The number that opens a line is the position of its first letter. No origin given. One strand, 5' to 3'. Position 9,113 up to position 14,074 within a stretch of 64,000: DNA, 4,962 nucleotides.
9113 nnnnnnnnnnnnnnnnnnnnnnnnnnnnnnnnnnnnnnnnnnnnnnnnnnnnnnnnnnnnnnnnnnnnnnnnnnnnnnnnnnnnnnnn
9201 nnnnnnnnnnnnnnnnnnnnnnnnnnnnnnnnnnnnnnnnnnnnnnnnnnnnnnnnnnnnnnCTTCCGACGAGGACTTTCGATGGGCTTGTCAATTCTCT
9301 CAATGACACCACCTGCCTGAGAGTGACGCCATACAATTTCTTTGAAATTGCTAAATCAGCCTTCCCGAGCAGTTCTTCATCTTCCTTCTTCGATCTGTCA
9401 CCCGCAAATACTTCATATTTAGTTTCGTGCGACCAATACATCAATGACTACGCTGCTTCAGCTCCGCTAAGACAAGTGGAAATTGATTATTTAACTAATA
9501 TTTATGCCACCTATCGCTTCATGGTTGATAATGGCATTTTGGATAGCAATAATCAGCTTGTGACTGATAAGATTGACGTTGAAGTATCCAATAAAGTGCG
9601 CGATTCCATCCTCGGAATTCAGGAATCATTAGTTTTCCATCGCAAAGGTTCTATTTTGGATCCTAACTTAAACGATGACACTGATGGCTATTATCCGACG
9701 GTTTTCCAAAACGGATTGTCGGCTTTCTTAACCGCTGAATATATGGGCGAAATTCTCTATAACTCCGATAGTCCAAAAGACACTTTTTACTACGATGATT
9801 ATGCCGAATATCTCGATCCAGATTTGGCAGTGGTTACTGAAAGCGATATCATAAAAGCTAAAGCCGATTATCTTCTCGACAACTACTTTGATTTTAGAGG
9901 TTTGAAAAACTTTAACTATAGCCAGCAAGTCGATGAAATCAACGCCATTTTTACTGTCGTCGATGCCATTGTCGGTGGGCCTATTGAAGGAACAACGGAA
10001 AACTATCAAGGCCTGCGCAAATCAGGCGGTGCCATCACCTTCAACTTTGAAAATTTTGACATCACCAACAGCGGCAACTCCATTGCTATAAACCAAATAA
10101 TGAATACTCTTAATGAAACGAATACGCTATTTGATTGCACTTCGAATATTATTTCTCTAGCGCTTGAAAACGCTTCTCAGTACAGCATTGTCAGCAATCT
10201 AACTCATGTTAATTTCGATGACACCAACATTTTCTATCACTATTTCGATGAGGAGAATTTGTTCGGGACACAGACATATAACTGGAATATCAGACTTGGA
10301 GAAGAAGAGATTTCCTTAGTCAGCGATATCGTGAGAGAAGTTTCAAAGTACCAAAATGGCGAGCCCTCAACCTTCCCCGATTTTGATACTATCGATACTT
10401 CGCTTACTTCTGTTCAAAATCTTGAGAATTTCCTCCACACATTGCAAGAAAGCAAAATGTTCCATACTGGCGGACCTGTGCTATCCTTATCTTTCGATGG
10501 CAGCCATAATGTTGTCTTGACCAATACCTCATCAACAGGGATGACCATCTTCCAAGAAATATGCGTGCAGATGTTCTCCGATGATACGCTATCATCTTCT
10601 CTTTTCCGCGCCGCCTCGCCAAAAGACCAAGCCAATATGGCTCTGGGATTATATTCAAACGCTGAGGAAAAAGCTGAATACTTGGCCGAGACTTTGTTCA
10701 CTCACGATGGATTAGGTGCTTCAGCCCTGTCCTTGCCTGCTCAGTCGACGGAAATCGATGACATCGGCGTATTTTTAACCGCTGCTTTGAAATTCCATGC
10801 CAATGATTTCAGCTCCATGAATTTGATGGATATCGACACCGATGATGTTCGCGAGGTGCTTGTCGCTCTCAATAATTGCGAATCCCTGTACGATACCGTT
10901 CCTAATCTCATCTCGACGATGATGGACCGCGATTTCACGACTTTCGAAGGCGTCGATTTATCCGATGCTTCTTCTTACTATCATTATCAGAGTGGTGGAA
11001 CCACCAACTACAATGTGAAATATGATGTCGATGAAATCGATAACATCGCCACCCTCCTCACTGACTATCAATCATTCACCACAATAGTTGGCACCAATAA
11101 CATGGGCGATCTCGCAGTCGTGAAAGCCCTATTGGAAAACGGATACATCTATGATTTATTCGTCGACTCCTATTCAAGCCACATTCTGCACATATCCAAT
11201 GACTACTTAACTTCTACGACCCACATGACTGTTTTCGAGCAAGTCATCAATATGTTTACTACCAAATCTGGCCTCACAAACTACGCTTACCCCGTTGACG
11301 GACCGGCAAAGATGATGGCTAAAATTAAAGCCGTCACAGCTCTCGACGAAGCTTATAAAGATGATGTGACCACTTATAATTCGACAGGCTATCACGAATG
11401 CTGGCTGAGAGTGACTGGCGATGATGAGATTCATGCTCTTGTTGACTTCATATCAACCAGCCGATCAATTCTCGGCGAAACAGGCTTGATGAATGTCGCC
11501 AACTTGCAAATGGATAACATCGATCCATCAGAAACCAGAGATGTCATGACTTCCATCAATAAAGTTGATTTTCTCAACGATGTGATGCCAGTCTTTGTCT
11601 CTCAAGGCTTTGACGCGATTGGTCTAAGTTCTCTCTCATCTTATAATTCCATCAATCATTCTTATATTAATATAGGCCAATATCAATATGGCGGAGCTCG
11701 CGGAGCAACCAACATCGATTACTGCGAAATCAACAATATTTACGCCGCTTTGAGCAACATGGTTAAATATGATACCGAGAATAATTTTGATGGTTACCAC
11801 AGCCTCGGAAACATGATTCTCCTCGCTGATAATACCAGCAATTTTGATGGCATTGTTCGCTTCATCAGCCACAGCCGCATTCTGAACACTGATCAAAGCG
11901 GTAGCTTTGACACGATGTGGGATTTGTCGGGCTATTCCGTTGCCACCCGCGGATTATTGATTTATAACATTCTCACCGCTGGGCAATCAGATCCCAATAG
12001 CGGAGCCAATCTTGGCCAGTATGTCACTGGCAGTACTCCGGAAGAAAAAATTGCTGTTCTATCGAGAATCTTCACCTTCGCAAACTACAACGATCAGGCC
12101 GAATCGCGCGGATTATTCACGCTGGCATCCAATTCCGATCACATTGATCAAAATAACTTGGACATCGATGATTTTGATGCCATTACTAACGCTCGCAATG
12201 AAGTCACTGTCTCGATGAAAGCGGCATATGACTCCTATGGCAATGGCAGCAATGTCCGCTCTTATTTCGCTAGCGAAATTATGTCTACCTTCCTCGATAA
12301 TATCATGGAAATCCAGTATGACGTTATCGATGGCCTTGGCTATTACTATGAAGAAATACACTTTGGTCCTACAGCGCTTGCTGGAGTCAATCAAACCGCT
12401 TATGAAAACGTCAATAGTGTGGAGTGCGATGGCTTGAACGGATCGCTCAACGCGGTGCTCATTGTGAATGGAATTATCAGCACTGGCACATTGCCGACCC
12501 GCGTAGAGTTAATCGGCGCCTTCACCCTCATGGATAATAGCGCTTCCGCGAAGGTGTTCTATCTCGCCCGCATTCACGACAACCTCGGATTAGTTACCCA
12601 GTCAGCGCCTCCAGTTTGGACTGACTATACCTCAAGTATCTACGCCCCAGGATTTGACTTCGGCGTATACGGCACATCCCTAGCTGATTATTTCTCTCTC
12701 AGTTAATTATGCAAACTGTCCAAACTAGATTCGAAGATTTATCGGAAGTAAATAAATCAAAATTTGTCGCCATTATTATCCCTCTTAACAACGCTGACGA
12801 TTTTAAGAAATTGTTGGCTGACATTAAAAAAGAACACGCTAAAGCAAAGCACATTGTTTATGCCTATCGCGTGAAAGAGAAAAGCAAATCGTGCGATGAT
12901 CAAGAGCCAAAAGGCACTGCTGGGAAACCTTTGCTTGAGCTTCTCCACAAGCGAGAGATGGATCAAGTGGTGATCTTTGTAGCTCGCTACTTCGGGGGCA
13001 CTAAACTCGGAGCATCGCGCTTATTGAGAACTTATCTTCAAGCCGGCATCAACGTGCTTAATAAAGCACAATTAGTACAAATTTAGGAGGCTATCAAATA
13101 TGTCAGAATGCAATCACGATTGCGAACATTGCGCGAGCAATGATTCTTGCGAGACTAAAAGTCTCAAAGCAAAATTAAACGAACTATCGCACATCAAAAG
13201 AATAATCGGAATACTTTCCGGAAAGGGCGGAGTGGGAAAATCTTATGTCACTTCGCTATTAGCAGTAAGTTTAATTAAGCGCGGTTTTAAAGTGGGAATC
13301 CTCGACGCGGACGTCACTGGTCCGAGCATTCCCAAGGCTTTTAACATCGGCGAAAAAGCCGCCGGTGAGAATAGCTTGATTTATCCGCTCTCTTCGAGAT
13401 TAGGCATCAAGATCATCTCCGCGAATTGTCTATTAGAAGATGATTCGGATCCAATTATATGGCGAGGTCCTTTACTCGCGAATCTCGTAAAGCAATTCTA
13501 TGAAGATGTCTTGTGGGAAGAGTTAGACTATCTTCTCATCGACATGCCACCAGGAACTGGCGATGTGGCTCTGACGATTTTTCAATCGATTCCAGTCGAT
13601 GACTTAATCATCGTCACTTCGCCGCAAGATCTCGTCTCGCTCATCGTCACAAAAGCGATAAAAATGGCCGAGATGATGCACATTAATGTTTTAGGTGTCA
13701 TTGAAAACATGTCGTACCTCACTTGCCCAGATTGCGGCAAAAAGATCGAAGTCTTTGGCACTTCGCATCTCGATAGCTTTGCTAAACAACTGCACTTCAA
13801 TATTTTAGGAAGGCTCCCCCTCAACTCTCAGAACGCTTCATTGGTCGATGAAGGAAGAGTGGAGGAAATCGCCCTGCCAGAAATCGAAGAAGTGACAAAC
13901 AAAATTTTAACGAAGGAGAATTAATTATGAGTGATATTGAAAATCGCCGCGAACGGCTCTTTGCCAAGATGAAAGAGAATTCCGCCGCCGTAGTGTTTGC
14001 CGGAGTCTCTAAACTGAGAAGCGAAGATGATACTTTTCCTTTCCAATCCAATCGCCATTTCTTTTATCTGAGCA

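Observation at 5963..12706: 2247-aa giant membrane-anchored surface protein of unrecognisable family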

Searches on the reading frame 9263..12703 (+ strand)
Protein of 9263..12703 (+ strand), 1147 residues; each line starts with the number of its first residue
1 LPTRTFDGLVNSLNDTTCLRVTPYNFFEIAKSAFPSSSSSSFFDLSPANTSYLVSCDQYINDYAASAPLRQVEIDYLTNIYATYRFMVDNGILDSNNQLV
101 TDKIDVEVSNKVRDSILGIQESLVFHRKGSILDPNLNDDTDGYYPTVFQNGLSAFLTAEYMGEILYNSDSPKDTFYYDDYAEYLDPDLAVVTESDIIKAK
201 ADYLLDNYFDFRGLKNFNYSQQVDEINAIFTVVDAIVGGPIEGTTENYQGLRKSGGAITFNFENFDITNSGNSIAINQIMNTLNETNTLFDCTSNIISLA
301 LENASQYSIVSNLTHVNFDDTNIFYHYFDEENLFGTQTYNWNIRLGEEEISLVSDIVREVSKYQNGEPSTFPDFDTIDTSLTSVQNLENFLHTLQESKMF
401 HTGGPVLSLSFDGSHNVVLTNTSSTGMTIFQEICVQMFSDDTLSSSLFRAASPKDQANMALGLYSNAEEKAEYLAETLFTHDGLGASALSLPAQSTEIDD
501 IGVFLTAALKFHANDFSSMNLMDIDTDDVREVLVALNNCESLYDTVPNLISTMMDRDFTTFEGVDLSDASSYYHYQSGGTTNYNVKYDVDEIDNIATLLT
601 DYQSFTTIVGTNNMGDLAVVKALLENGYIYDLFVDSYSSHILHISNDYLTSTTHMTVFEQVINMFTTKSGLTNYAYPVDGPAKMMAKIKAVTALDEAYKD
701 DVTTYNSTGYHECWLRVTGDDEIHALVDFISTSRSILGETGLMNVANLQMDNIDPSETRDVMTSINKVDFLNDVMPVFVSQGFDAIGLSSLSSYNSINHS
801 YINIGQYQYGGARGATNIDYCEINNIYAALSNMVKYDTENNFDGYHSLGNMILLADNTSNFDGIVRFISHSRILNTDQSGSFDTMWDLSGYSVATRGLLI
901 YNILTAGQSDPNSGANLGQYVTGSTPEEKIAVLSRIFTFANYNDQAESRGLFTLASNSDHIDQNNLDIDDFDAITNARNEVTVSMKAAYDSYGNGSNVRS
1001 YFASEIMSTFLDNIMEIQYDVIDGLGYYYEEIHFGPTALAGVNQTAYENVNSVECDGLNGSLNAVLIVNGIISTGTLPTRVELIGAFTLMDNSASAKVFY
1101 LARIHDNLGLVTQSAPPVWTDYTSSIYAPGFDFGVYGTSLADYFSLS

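Call 48: predict_structure(alignment_id=A3)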
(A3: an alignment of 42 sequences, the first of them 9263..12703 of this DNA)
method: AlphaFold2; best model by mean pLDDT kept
length: 1147 residues; sequences in the alignment: 42
mean_pLDDT: 88.3   pTM: 0.64
mean pLDDT of the five models: 88.3, 86.9, 86.2, 85.4, 84.4
residues with pLDDT >= 90: 637; 70-90: 460; 50-70: 48; < 50: 2
segments of 3 or more residues with pLDDT < 50: none
pLDDT, mean of each block of 10 residues (from residue 1): 83 81 84 63 85 86 88 92 89 83 89 92 93 82 89 88 88 88 86 91 92 89 94 93 89 89 89 93 93 92 86 87 84 63 90 92 89 84 91 93 84 71 87 92 82 90 92 94 89 94 88 68 86 92 90 82 88 76 86 90 88 87 92 93 93 93 90 89 93 93 87 86 94 91 87 94 93 92 92 92 91 71 95 93 90 89 94 91 90 95 85 80 94 95 94 90 82 89 94 91 95 94 91 92 93 94 91 89 94 93 87 61 82 90 85
secondary structure, 60 per line:
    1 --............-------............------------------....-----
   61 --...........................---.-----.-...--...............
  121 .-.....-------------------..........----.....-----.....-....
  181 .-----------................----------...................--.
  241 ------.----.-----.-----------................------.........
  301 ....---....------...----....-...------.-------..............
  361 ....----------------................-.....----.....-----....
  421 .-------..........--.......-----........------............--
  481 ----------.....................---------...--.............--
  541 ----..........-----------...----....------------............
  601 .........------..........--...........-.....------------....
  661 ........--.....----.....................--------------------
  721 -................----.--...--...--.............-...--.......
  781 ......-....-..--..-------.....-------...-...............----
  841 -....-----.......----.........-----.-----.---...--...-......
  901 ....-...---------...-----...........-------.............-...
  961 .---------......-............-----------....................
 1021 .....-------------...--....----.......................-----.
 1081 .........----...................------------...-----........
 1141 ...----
elements in order (helices of 4 or more, strands of 3 or more residues): H3-14 H22-33 H52-55 H63-89 H106-121 H123-127 H147-156 H161-165 H171-175 H177-181 H193-208 H219-237 H270-285 H292-304 H308-311 H347-364 H381-396 H398-402 E407-411 E417-421 H429-438 H441-447 H453-460 H467-478 H491-511 H526-538 H545-554 H573-576 H589-609 H617-625 H628-638 H640-644 H657-668 H671-675 H680-700 H722-737 H755-767 H774-786 H788-791 H806-810 H822-833 E834-836 E842-845 H851-857 H862-870 E886-888 E891-893 H895-904 H926-936 H944-956 H958-961 H971-976 H978-989 H1001-1025 H1044-1047 H1052-1074 H1080-1089 H1094-1112 H1133-1143

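Call 87: fold_search(model_id=the predicted structure, library=viral)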
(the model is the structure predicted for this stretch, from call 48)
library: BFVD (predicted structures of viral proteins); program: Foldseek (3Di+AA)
matches with E <= 10: 169; with E <= 0.001: 0
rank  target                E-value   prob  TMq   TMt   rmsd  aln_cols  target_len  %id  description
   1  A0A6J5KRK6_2          7.9e-02  0.05  0.06  0.06  40.4      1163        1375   10  Large polyvalent protein associated domain-containing protein [uncultured Caudovirales phage]
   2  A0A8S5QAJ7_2          1.9e-01  0.05  0.08  0.08  35.8      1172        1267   10  Phage MuF C-terminal domain-containing protein [Podoviridae sp. ctZ5d16]
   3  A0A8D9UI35            2.8e-01  0.03  0.07  0.06  54.7      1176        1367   10  (no name in the UniProt tables at hand)
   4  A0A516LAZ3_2          3.2e-01  0.04  0.07  0.06  41.2       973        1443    9  (no name in the UniProt tables at hand)
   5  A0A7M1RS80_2          4.0e-01  0.02  0.07  0.06  47.5      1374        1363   12  (no name in the UniProt tables at hand)
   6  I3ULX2                4.1e-01  0.03  0.06  0.07  45.6       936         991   11  Uncharacterized protein [Synechococcus phage S-CBP3]
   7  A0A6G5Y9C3            4.5e-01  0.06  0.09  0.10  39.1      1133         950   11  (no name in the UniProt tables at hand)
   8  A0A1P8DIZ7            4.7e-01  0.07  0.12  0.11  53.1      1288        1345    9  (no name in the UniProt tables at hand)
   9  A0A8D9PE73            5.3e-01  0.03  0.07  0.06  43.5       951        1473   11  Transcription factor [Adintovirus sp.]
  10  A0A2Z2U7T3            6.6e-01  0.03  0.06  0.08  31.0       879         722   10  Putative internal virion protein C [Ralstonia phage RPSC1]
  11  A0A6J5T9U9            6.6e-01  0.03  0.08  0.08  54.4      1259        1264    8  Uncharacterized protein [uncultured Caudovirales phage]
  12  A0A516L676            6.9e-01  0.03  0.08  0.08  62.9      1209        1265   10  (no name in the UniProt tables at hand)
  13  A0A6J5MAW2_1          6.9e-01  0.02  0.05  0.05  38.6       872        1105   11  Large polyvalent protein associated domain-containing protein [uncultured Caudovirales phage]
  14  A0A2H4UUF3            8.1e-01  0.08  0.11  0.15  24.3       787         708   11  RING-finger domain-containing protein [Bodo saltans virus]
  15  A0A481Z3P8            8.8e-01  0.04  0.10  0.13  30.8       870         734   12  Ankyrin repeat protein [Pithovirus LCPAC102]
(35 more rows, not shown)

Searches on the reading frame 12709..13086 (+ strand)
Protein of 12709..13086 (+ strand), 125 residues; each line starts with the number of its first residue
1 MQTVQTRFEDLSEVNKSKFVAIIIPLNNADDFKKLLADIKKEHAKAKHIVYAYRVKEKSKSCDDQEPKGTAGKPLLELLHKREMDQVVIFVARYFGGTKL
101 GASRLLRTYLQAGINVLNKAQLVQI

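Call 5: search_protein_families(library=pfam, proteins=[window:12709-13086:+], max_evalue=0.1)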
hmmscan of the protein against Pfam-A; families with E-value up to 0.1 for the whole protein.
window:12709-13086:+ (125 aa): 1 family
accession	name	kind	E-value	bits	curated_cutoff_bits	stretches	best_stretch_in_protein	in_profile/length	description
PF01205.25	UPF0029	-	9.6e-33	112.8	27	1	16-114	2-104/107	Uncharacterized protein family UPF0029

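Call 6: search_protein_families(library=ncbifam, proteins=[window:12709-13086:+], max_evalue=0.1)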
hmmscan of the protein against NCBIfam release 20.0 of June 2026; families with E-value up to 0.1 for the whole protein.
window:12709-13086:+ (125 aa): 2 families
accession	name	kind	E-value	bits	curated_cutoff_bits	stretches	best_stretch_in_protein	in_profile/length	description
TIGR00257.1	IMPACT_YIGZ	hypoth_equivalog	8e-33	113.6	167.95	1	9-123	13-132/205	YigZ family protein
NF008600.0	PRK11568.1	equivalog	2.3e-18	66.4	298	1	12-111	15-119/204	IMPACT family protein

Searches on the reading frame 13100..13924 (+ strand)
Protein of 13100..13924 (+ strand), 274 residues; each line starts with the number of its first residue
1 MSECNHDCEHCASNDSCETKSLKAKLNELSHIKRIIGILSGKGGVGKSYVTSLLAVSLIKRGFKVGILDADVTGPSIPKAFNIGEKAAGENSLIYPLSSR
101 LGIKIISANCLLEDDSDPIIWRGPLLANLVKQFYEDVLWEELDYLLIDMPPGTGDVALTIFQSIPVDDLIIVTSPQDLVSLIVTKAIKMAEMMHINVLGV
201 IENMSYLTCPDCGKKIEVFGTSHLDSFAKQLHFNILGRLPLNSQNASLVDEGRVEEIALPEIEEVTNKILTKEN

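Call 5: search_protein_families(library=pfam, proteins=[window:13100-13924:+], max_evalue=0.1)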
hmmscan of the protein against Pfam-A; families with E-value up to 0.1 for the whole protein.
window:13100-13924:+ (274 aa): 16 families
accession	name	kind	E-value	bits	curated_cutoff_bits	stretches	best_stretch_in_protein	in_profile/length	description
PF10609.15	ParA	-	2.3e-86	289.7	27.1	1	32-265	2-237/246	NUBPL iron-transfer P-loop NTPase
PF01656.29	CbiA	-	1.3e-08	35.2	25.4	1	37-203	2-81/125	CobQ/CobB/MinD/ParA nucleotide binding domain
PF13614.12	AAA_31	-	1.6e-07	31.9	27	1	34-176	2-150/177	AAA domain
PF09140.17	MipZ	-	2.6e-05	24.1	20.7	1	38-150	5-108/262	ATPase MipZ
PF03308.22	MeaB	-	0.00037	20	23.1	1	15-75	15-74/273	Methylmalonyl Co-A mutase-associated GTPase MeaB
PF02374.21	ArsA_ATPase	-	0.00048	19.9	24.3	1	38-83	5-49/305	Anion-transporting ATPase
PF00142.24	Fer4_NifH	-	0.0055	16.7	25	0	39-71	5-37/271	4Fe-4S iron sulfur cluster binding proteins, NifH/frxC family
PF01935.23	DUF87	-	0.012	16.1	23.2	1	22-70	12-60/220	Helicase HerA, central domain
PF06414.18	Zeta_toxin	-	0.025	14.5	22.3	1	30-86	12-67/199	Zeta toxin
PF06309.17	Torsin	-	0.028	15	27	1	20-79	39-98/127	Torsin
PF13481.12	AAA_25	-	0.037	14.1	27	1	33-59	32-58/195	AAA domain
PF20720.3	nSTAND3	-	0.053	13.7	27.2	1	20-66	5-49/155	Novel STAND NTPase 3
PF07015.17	VirC1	-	0.063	13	24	0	35-75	3-43/231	VirC1 protein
PF01695.23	IstB_IS21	-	0.075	12.9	24.1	0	24-66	81-124/238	IstB-like ATP binding protein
PF16575.11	CLP1_P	-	0.082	13.2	26.6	0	41-76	1-36/188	mRNA cleavage and polyadenylation factor CLP1 P-loop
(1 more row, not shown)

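Call 6: search_protein_families(library=ncbifam, proteins=[window:13100-13924:+], max_evalue=0.1)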
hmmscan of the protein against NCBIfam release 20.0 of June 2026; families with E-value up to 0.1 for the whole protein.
window:13100-13924:+ (274 aa): 30 families (the best 25 are shown)
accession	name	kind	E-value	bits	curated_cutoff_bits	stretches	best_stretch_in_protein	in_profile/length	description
NF041136.1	MrpORP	equivalog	1.6e-93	313.9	450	1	29-261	1-234/365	iron-sulfur cluster carrier protein MrpORP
NF008669.0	PRK11670.1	equivalog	4.2e-63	213.5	348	1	28-263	102-337/369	iron-sulfur cluster carrier protein ApbC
TIGR01969.1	minD_arch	subfamily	5e-13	48.8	201.75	1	34-204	1-169/251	cell division ATPase MinD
TIGR01007.1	eps_fam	subfamily_domain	8.6e-11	41.8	108.05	1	34-203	18-188/204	polysaccharide biosynthesis tyrosine autokinase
NF047398.1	AAA_KGGVGR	domain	1.5e-09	38.4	90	1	35-84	4-53/190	KGGVGR-motif variant AAA ATPase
TIGR01968.1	minD_bact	equivalog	7.1e-09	35.4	212.9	1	34-72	2-40/261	septum site-determining protein MinD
NF041546.1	ParA_partition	equivalog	1e-06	28.4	180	1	35-73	1-39/203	ParA family partition ATPase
TIGR01281.1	DPOR_bchL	equivalog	5.2e-05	22.8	345.15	1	40-68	6-34/268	ferredoxin:protochlorophyllide reductase (ATP-dependent) iron-sulfur ATP-binding protein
TIGR04291.1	arsen_driv_ArsA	equivalog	6.2e-05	21.9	650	1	12-71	298-357/565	arsenical pump-driving ATPase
TIGR00750.1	lao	equivalog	0.00015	21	240.75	1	14-75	15-75/300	methylmalonyl Co-A mutase-associated GTPase MeaB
NF008079.0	PRK10818.1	equivalog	0.00029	20.2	508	1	33-72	2-41/270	septum site-determining protein MinD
TIGR03815.1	CpaE_hom_Actino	equivalog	0.00041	19.6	154.45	1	31-82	109-160/340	septum site-determining protein Ssd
TIGR03029.1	EpsG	equivalog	0.00068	18.9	313.8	1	30-93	100-163/274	chain length determinant protein tyrosine kinase EpsG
TIGR02016.1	BchX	equivalog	0.00069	19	331.2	0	36-71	3-37/296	chlorophyllide a reductase iron protein subunit X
TIGR03018.1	pepcterm_TyrKin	hypoth_equivalog_domain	0.00078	18.8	230.65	1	28-86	30-89/207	XrtA-associated tyrosine autokinase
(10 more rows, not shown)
